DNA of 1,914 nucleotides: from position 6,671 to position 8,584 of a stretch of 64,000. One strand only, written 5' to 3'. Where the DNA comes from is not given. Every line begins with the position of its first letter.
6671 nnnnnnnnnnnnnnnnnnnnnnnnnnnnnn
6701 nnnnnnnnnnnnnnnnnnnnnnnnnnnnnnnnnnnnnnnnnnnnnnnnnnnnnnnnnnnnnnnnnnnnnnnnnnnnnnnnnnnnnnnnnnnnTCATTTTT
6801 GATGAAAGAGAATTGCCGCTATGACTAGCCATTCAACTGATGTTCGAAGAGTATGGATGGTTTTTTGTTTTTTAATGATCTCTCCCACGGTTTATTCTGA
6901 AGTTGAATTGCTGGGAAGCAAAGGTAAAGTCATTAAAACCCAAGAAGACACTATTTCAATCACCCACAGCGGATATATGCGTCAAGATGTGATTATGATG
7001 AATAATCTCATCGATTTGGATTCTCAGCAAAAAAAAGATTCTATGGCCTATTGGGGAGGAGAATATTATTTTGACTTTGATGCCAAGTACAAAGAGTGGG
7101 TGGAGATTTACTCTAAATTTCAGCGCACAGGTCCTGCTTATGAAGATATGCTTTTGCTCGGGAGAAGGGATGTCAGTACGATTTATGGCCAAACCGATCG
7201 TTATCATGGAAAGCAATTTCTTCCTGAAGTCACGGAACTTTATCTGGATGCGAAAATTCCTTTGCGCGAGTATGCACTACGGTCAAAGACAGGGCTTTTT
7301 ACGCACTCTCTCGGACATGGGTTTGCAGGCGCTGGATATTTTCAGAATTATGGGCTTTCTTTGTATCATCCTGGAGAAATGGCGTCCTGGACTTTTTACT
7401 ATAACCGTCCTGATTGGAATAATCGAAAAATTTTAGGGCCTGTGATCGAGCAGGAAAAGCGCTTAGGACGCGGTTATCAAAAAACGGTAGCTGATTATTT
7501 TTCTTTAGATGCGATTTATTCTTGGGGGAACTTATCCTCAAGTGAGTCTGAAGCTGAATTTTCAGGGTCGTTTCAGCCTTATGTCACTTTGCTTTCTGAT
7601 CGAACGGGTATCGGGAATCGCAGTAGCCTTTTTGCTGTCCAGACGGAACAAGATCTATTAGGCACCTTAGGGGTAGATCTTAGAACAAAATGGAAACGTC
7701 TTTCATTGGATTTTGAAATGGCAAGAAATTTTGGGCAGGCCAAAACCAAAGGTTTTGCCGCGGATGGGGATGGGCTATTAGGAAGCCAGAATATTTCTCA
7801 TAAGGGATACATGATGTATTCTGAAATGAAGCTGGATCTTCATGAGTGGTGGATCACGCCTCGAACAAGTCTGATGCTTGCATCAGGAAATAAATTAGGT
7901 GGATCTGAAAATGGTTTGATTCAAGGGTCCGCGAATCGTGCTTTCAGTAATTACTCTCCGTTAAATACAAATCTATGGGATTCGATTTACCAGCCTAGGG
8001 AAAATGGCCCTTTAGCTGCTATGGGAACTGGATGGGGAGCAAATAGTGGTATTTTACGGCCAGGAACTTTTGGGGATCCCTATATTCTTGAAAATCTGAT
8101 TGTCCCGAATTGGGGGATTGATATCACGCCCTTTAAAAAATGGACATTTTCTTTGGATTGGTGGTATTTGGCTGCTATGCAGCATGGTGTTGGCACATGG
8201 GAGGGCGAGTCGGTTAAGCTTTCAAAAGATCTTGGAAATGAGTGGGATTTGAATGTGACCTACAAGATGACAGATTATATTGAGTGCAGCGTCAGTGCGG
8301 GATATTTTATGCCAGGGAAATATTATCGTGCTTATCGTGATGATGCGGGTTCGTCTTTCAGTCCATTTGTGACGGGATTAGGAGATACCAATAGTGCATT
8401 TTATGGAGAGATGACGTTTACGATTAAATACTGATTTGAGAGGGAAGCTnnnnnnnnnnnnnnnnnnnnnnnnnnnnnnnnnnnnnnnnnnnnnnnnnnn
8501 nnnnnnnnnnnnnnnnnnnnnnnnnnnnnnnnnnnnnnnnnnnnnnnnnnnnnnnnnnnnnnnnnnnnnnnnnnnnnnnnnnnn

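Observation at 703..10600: Signalling locus: kinase with a PhnD-like periplasmic sensor, an outer-membrane barrel, a second hybrid kinase, and two orphan response regulators upstream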

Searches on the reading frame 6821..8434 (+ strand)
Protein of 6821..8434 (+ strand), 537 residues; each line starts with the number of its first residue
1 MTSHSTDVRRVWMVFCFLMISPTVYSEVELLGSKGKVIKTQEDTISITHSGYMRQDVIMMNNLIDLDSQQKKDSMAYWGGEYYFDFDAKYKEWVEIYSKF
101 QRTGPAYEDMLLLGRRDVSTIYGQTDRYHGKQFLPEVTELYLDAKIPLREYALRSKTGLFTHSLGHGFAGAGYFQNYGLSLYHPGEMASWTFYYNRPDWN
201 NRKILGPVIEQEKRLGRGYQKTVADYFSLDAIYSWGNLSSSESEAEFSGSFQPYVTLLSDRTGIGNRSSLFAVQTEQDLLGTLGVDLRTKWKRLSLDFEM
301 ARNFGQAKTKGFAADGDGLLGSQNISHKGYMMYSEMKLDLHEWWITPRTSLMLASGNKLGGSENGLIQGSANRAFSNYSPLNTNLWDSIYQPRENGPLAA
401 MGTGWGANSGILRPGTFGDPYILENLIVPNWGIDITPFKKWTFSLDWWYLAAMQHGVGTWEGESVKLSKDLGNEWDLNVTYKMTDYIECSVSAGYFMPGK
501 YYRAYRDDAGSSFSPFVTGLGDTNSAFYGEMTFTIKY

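Call 4: search_protein_families(library=pfam, proteins=[window:6821-8434:+], max_evalue=0.01)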
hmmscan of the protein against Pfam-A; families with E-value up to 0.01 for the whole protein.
window:6821-8434:+ (537 aa): 1 family
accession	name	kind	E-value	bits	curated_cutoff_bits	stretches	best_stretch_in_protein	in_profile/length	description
PF13372.12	Alginate_exp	-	2e-06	27.3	25.2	1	252-508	177-387/395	Alginate export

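Call 5: search_protein_families(library=ncbifam, proteins=[window:6821-8434:+], max_evalue=0.01)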
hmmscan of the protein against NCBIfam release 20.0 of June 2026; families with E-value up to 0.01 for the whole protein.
window:6821-8434:+ (537 aa): 0 families

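Call 12: find_homologous_proteins(query=window:6821-8434:+)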
Query window:6821-8434:+ (537 aa): 81 proteins with E <= 0.001 among 5282 candidates.
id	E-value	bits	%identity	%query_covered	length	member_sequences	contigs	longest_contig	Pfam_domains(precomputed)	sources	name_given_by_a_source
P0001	0.0e+0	1256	100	100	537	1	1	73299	PF13372.13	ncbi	-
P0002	3.2e-237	807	66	97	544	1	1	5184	-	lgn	-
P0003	4.5e-232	790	65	98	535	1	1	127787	PF13372.13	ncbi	-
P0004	1.1e-165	571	49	98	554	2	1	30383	PF13372.13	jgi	-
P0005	5.6e-165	568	50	98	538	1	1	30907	PF13372.13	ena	-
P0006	1.3e-163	564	48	98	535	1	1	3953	PF13372.13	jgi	jgi:hypothetical protein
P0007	1.1e-162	561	49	99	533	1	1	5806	-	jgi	-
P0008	5.5e-160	552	47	99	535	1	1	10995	PF13372.13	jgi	jgi:hypothetical protein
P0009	1.4e-157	544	47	98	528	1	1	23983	-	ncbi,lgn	-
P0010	4.1e-104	367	40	98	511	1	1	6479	PF13372.13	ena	-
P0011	2.7e-102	361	39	98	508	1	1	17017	PF13372.13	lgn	-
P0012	1.4e-101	359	39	97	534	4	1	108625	PF13372.13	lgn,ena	-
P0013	1.4e-100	356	38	98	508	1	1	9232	-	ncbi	-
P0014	3.5e-100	354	38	98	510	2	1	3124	PF13372.13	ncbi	-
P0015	5.1e-100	354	38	97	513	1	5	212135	PF13505.13,PF13372.13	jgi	jgi:hypothetical protein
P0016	9.1e-100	353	37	98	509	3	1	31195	PF13372.13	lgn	-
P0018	2.0e-99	352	40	97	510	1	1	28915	PF13372.13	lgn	-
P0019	4.7e-99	351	38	98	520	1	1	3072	PF13372.13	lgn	-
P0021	1.3e-98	349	38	99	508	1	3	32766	PF13372.13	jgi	jgi:hypothetical protein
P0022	1.4e-98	349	39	92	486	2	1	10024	PF13372.13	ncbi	-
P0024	9.2e-98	346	39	98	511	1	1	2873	PF13372.13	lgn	-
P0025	1.3e-97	346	37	97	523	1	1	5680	PF13372.13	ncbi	-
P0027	4.9e-97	344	38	99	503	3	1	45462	PF13372.13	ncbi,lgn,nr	ncbi:MAG: alginate export family protein [Candidatus Omnitrophica bacterium]|nr:alginate export fami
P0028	6.7e-97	343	39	98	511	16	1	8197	PF13372.13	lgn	-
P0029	2.4e-96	342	37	99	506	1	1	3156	PF13372.13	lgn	-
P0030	3.0e-96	341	38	98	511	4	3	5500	PF13372.13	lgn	-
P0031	3.0e-96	341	38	97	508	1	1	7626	PF13372.13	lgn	-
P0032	4.6e-96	341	39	94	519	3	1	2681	PF13372.13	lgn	-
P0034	5.6e-95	337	38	98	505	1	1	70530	PF13372.13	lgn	-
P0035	6.1e-95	337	37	97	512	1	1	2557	PF13372.13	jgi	jgi:hypothetical protein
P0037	7.7e-95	337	38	93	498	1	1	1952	PF13372.13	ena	-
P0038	1.1e-94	336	38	99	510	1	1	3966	PF13372.13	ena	-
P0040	5.0e-94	334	39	91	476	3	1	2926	PF13372.13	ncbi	-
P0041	7.1e-94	333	37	100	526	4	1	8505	PF13372.13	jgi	jgi:hypothetical protein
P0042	7.7e-94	333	38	99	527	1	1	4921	PF13372.13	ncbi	-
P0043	7.8e-94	333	37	98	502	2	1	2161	PF13372.13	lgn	-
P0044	2.0e-93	332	38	97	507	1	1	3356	PF13372.13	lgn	-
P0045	2.1e-93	332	38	92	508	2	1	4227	PF13372.13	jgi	jgi:hypothetical protein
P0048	4.5e-93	331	37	100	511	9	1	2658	PF13372.13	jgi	-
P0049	6.7e-93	330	38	91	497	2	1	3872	PF13372.13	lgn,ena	-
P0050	7.7e-93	330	38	99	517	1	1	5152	PF13372.13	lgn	-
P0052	2.3e-90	322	36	93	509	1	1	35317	PF13372.13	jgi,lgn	jgi:hypothetical protein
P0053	9.0e-90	320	38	93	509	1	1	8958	PF13372.13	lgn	-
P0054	1.2e-87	313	38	98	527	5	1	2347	PF13372.13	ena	-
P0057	1.2e-86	310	36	91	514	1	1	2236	PF13372.13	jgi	jgi:hypothetical protein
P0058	2.4e-86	309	37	92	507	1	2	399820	PF13372.13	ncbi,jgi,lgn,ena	-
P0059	5.6e-86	307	42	77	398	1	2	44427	PF13372.13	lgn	-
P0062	4.8e-83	298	37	99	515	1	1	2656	PF13372.13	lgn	-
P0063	8.2e-82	294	36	95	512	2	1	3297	PF13372.13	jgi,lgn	jgi:hypothetical protein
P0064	1.5e-81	293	35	98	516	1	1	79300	PF13372.13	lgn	-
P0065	3.2e-81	292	36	94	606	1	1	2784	PF13372.13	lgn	-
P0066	2.2e-79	286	35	98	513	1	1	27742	PF13372.13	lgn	-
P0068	5.5e-77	278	36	92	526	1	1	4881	PF13372.13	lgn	-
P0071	1.9e-72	263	34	93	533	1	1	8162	PF13372.13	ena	-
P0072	1.5e-71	260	34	93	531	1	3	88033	PF13372.13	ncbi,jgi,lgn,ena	-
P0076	9.8e-64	234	33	91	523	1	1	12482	PF13372.13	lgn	-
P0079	3.7e-46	176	30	82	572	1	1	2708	PF13372.13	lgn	-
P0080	6.4e-43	165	30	83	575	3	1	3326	PF13372.13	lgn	-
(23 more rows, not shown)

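Call 13: find_related_loci(query=window:6821-8434:+, collection=genome_contigs, flank=10000)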
Query window:6821-8434:+ (537 aa) in genome_contigs; peptide patterns used: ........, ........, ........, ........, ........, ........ (x = any residue, [..] = any of these).
22 stretches matched a pattern, but none encodes a relative of the query by tblastn (E <= 1e-3).

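Call 16: find_encoding_contigs(protein=P0003, flank=10000, max_places=3)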
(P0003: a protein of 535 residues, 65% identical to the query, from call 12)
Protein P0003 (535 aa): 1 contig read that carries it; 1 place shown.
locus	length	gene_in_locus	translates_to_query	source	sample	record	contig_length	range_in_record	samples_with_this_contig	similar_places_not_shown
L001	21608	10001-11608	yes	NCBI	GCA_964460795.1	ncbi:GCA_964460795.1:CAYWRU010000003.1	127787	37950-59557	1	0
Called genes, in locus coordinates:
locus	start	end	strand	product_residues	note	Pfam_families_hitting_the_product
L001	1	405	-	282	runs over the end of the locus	PF01435:Peptidase_M48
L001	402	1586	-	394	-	PF00365:PFK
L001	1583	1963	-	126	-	-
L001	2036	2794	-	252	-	PF00849:PseudoU_synth_2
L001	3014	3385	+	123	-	PF00072:Response_reg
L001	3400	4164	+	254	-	PF00072:Response_reg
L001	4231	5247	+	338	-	PF04392:ABC_sub_bind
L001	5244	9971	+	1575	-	PF12974:Phosphonate-bd, PF13426:PAS_9, PF13426:PAS_9, PF00989:PAS, PF08448:PAS_4, PF13188:PAS_8, PF13426:PAS_9, PF00989:PAS, +12 more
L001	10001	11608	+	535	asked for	PF13372:Alginate_exp (faint)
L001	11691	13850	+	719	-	PF05228:CHASE4, PF00512:HisKA, PF02518:HATPase_c, PF00072:Response_reg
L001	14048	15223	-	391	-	PF02784:Orn_Arg_deC_N, PF00278:Orn_DAP_Arg_deC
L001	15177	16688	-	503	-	PF03435:Sacchrp_dh_NADP, PF16653:Sacchrp_dh_C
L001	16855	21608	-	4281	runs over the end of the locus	PF02661:Fic, PF13649:Methyltransf_25 (faint), PF08241:Methyltransf_11 (faint)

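Call 17: find_encoding_contigs(protein=P0004, flank=10000, max_places=2)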
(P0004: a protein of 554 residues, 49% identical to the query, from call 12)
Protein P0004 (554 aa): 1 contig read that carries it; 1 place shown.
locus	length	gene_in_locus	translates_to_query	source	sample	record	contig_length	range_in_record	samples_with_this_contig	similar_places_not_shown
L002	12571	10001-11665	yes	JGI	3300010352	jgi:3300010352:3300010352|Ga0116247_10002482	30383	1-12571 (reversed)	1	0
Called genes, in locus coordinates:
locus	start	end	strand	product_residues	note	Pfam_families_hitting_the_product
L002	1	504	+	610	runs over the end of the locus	PF13424:TPR_12 (weak), PF00515:TPR_1 (weak), PF07719:TPR_2 (weak), PF13414:TPR_11 (weak), PF23914:TPR_CcmH_CycH (weak), PF00515:TPR_1 (weak), PF13414:TPR_11 (weak), PF13432:TPR_16, +14 more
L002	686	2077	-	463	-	PF14238:DUF4340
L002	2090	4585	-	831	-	PF01061:ABC2_membrane (weak), PF12698:ABC2_membrane_3 (weak), PF12730:ABC2_membrane_4 (weak), PF12679:ABC2_membrane_2, PF23357:DUF7088, PF09822:ABC_transp_aux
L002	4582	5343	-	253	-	PF00005:ABC_tran, PF13304:AAA_21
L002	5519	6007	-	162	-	-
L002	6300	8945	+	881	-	PF00072:Response_reg, PF13188:PAS_8 (faint), PF13185:GAF_2 (faint), PF00989:PAS, PF08448:PAS_4, PF13426:PAS_9, PF08447:PAS_3, PF12860:PAS_7 (weak)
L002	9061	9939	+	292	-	PF21563:Mcp40H-20_sensor (weak)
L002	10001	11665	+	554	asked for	PF13372:Alginate_exp (weak)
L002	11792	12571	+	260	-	?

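Call 18: find_encoding_contigs(protein=P0005, flank=10000, max_places=2)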
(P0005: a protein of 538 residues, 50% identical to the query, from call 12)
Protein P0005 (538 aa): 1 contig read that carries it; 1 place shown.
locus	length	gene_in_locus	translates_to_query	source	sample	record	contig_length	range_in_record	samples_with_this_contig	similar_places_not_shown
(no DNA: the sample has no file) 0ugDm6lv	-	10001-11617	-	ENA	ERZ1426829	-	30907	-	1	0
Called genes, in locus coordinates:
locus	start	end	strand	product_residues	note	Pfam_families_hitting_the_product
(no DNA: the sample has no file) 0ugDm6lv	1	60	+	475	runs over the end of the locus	PF02450:LCAT (weak)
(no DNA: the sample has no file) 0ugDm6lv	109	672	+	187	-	PF16036:Chalcone_3, PF16035:Chalcone_2 (faint)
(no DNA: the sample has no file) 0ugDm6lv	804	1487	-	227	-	PF07885:Ion_trans_2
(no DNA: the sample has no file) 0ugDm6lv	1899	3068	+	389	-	PF00072:Response_reg, PF02518:HATPase_c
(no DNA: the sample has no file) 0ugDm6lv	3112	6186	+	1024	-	PF01339:CheB_methylest, PF03705:CheR_N, PF01739:CheR, PF08448:PAS_4 (faint), PF13596:PAS_10, PF00989:PAS, PF13426:PAS_9 (weak)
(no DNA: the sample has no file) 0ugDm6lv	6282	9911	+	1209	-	PF13426:PAS_9, PF08448:PAS_4, PF13426:PAS_9, PF13426:PAS_9, PF08448:PAS_4, PF00989:PAS, PF08448:PAS_4, PF13426:PAS_9, +11 more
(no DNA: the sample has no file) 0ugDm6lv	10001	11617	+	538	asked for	PF13372:Alginate_exp (weak)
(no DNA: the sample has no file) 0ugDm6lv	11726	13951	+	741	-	PF05228:CHASE4, PF00989:PAS (weak), PF08448:PAS_4 (weak), PF13426:PAS_9 (faint), PF08448:PAS_4 (weak), PF08447:PAS_3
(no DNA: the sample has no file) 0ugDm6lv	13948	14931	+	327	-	PF13379:NMT1_2, PF09084:NMT1, PF12974:Phosphonate-bd (weak)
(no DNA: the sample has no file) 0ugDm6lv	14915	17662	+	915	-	PF02743:dCache_1, PF00672:HAMP, PF08448:PAS_4 (weak), PF00989:PAS, PF08448:PAS_4 (weak), PF13426:PAS_9, PF00512:HisKA, PF02518:HATPase_c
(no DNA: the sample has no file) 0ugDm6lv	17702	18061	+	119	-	PF00072:Response_reg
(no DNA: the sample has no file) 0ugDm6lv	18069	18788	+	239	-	PF02518:HATPase_c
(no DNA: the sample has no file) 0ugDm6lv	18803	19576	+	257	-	PF00512:HisKA, PF02518:HATPase_c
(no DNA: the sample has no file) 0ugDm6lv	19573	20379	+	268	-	PF00072:Response_reg, PF02310:B12-binding (faint), PF00072:Response_reg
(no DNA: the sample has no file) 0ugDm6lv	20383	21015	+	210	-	-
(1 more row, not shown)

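Call 19: find_encoding_contigs(protein=P0009, flank=10000, max_places=2)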
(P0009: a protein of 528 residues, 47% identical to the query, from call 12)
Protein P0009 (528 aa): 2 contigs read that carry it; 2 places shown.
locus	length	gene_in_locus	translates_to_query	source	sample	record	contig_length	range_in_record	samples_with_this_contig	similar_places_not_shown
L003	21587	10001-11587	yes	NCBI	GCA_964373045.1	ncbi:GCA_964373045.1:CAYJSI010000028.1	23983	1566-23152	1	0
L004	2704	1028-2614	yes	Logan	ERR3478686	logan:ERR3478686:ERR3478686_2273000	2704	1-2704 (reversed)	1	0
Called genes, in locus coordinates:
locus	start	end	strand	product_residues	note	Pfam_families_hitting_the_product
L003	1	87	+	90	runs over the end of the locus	-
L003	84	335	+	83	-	-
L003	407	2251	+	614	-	PF00005:ABC_tran, PF02463:SMC_N (faint), PF13555:AAA_29 (faint), PF13304:AAA_21 (faint), PF12848:ABC_tran_Xtn, PF00005:ABC_tran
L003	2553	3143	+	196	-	PF12728:HTH_17, PF00072:Response_reg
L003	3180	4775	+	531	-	PF03924:CHASE, PF08447:PAS_3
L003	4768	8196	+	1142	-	-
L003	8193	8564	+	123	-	PF00072:Response_reg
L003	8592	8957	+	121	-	PF00072:Response_reg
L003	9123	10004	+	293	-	PF00989:PAS, PF13188:PAS_8 (weak), PF08448:PAS_4 (weak), PF13426:PAS_9, PF08447:PAS_3, PF00990:GGDEF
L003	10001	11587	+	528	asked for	-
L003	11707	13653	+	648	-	PF02602:HEM4, PF01208:URO-D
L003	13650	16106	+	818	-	PF01266:DAO (faint), PF01593:Amino_oxidase, PF07992:Pyr_redox_2 (faint), PF13450:NAD_binding_8, PF13454:NAD_binding_9 (faint), PF00762:Ferrochelatase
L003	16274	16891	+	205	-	PF08207:EFP_N, PF01132:EFP, PF09285:Elong-fact-P_C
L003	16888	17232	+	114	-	PF01329:Pterin_4a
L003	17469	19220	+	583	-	PF07244:POTRA, PF08479:POTRA_2, PF03865:ShlB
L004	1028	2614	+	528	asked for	-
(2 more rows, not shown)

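Call 21: find_encoding_contigs(protein=P0012, flank=8000, max_places=2)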
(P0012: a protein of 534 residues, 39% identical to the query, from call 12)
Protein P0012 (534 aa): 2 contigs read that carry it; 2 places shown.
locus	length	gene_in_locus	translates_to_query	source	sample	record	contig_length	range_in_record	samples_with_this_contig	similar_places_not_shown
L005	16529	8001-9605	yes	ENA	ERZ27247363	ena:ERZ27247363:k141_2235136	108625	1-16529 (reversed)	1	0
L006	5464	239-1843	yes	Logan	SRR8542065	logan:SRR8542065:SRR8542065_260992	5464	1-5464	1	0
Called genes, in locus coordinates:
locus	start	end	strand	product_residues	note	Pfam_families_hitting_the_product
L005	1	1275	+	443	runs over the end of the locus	PF11638:DnaA_N, PF00308:Bac_DnaA, PF01695:IstB_IS21, PF13173:AAA_14 (faint), PF00004:AAA (weak), PF08299:Bac_DnaA_C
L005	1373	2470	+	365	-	PF00712:DNA_pol3_beta, PF02767:DNA_pol3_beta_2, PF02768:DNA_pol3_beta_3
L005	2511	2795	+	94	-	-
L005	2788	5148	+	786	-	PF02518:HATPase_c, PF00204:DNA_gyraseB, PF01751:Toprim, PF00986:DNA_gyraseB_C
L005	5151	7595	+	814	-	PF00521:DNA_topoisoIV, PF03989:DNA_gyraseA_C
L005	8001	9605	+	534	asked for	PF13372:Alginate_exp (weak)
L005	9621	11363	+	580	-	PF05228:CHASE4, PF08448:PAS_4, PF13426:PAS_9, PF00512:HisKA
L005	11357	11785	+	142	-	PF02518:HATPase_c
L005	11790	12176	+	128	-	PF00072:Response_reg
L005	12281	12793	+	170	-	-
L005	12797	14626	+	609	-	PF13522:GATase_6, PF13537:GATase_7, PF01380:SIS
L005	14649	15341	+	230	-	PF00590:TP_methylase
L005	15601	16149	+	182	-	PF00156:Pribosyltran, PF14681:UPRTase (weak)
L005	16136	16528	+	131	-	?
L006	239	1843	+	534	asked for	PF13372:Alginate_exp (weak)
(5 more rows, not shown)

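Call 22: find_encoding_contigs(protein=P0015, flank=8000, max_places=2)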
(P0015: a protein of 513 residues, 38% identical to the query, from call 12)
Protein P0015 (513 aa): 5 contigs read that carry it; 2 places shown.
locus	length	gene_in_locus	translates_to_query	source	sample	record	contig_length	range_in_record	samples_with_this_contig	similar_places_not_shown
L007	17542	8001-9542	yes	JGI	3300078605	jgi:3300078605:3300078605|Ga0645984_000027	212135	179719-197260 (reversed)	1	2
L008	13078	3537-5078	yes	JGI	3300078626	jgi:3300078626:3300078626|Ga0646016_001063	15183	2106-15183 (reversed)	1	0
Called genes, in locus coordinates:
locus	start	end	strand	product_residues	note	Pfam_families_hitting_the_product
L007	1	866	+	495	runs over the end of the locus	PF02874:ATP-synt_ab_N, PF00006:ATP-synt_ab, PF00306:ATP-synt_ab_C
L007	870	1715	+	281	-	PF00231:ATP-synt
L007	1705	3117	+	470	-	PF02874:ATP-synt_ab_N, PF00006:ATP-synt_ab, PF22919:ATP-synt_VA_C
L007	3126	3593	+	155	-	PF05157:MshEN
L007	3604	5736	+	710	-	PF05157:MshEN, PF00437:T2SSE, PF07238:PilZ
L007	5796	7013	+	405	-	PF28597:T2SSF_N, PF00482:T2SSF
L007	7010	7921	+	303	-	PF13485:Peptidase_MA_2 (weak)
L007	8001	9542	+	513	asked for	PF13505:OMP_b-brl (faint), PF13372:Alginate_exp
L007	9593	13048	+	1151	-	PF05228:CHASE4, PF00989:PAS, PF08448:PAS_4, PF13426:PAS_9, PF08447:PAS_3, PF00989:PAS, PF08447:PAS_3, PF08448:PAS_4, +9 more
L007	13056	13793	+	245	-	PF00072:Response_reg, PF07238:PilZ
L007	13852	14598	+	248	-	PF00072:Response_reg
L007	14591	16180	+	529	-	PF01590:GAF (weak), PF13185:GAF_2 (weak), PF13492:GAF_3 (weak), PF00512:HisKA, PF02518:HATPase_c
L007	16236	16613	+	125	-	PF00072:Response_reg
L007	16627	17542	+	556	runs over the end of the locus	PF05157:MshEN, PF00437:T2SSE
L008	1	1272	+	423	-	?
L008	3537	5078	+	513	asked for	PF13505:OMP_b-brl (faint), PF13372:Alginate_exp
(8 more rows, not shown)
